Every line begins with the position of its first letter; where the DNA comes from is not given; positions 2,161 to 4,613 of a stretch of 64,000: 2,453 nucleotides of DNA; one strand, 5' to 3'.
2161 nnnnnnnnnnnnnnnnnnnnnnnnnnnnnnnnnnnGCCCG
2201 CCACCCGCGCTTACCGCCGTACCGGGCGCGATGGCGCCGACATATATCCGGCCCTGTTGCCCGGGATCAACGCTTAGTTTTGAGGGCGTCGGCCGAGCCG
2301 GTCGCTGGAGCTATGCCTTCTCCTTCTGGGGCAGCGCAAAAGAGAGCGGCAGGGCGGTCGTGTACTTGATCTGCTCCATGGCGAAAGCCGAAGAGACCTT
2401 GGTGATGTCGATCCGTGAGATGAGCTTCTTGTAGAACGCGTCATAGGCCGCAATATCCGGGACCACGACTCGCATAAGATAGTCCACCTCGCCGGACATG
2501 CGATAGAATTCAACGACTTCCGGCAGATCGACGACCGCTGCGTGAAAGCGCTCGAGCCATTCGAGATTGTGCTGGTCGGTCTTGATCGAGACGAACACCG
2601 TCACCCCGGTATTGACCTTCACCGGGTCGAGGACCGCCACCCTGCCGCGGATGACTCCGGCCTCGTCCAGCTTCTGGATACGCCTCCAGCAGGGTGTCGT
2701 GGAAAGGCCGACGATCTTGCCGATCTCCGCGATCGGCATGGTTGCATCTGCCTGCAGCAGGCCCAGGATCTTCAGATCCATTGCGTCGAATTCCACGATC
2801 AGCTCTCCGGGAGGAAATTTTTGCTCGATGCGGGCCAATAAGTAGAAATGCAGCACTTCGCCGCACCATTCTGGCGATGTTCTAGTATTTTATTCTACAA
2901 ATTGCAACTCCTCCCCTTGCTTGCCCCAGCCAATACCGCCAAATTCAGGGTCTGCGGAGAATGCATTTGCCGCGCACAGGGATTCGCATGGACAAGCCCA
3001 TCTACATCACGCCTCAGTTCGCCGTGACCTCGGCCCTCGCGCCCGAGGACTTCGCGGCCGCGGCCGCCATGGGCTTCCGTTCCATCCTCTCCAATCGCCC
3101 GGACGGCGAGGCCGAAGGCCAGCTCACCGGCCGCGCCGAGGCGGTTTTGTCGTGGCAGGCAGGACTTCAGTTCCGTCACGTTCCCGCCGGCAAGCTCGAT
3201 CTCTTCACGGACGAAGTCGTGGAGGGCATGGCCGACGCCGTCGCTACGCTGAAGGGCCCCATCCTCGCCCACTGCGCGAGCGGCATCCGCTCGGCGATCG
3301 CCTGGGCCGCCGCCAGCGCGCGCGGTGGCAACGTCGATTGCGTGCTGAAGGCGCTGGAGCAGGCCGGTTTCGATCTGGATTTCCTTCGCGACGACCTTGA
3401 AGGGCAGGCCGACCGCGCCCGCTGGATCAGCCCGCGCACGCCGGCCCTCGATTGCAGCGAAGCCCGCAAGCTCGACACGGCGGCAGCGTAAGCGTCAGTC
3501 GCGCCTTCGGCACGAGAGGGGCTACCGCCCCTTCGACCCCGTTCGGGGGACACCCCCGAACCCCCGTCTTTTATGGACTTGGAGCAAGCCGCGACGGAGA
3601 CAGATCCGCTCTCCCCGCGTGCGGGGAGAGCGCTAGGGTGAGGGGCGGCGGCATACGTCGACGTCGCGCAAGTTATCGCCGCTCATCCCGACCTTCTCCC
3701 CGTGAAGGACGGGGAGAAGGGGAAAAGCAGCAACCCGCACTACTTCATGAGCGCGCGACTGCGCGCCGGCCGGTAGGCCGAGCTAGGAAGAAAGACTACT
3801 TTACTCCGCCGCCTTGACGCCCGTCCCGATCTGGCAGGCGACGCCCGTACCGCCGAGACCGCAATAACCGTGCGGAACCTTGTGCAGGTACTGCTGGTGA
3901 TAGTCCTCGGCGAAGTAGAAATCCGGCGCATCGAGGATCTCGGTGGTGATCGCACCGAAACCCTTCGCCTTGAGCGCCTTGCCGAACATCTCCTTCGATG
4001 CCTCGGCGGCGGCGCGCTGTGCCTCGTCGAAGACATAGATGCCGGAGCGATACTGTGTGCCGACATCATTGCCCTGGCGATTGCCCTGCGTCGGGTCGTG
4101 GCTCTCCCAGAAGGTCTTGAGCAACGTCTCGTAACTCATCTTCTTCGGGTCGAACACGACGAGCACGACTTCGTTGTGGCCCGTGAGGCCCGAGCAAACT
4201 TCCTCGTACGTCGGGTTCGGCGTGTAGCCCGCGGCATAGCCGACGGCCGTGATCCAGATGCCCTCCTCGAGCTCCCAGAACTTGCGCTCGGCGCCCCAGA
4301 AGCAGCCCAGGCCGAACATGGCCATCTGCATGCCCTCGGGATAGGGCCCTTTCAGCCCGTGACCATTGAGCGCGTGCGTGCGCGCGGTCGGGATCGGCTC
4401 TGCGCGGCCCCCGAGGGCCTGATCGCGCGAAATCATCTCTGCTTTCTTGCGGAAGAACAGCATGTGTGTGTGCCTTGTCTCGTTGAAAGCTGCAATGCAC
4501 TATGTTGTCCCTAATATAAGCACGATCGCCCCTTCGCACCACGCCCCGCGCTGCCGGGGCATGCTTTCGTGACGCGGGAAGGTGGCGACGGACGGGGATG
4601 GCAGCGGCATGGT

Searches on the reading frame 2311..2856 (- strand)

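Call 16: search_protein_families(library=pfam, proteins=[window:2311-2856:-])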
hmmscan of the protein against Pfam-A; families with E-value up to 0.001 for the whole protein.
window:2311-2856:- (181 aa): 4 families
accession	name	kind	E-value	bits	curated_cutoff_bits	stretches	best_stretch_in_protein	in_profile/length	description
PF01037.27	AsnC_trans_reg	-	1.2e-21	76.7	25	1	89-162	1-73/73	Lrp/AsnC ligand binding domain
PF13404.12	HTH_AsnC-type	-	1.2e-16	60.6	27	1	24-63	2-41/42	AsnC-type helix-turn-helix domain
PF13412.12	HTH_24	-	3.2e-15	55.9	21.9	1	24-70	2-48/48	Winged helix-turn-helix DNA-binding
PF22451.2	NirdL-like_HTH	-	0.00086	19.3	27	0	30-70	4-47/47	Siroheme decarboxylase NirDL-like HTH domain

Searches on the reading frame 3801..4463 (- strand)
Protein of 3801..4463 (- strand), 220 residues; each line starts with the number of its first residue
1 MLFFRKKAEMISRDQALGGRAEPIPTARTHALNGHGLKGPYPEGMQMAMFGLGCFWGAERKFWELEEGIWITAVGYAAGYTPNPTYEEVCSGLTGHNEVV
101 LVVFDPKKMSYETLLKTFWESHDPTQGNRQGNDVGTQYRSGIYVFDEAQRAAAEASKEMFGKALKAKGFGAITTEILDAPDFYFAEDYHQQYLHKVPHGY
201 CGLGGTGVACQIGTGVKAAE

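Call 16: search_protein_families(library=pfam, proteins=[window:3801-4463:-])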
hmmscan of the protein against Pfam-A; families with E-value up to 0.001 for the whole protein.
window:3801-4463:- (220 aa): 1 family
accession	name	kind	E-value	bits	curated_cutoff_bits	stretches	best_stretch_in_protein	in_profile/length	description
PF01625.27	PMSR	-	3.5e-59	199.9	23.7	1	48-201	2-152/153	Peptide methionine sulfoxide reductase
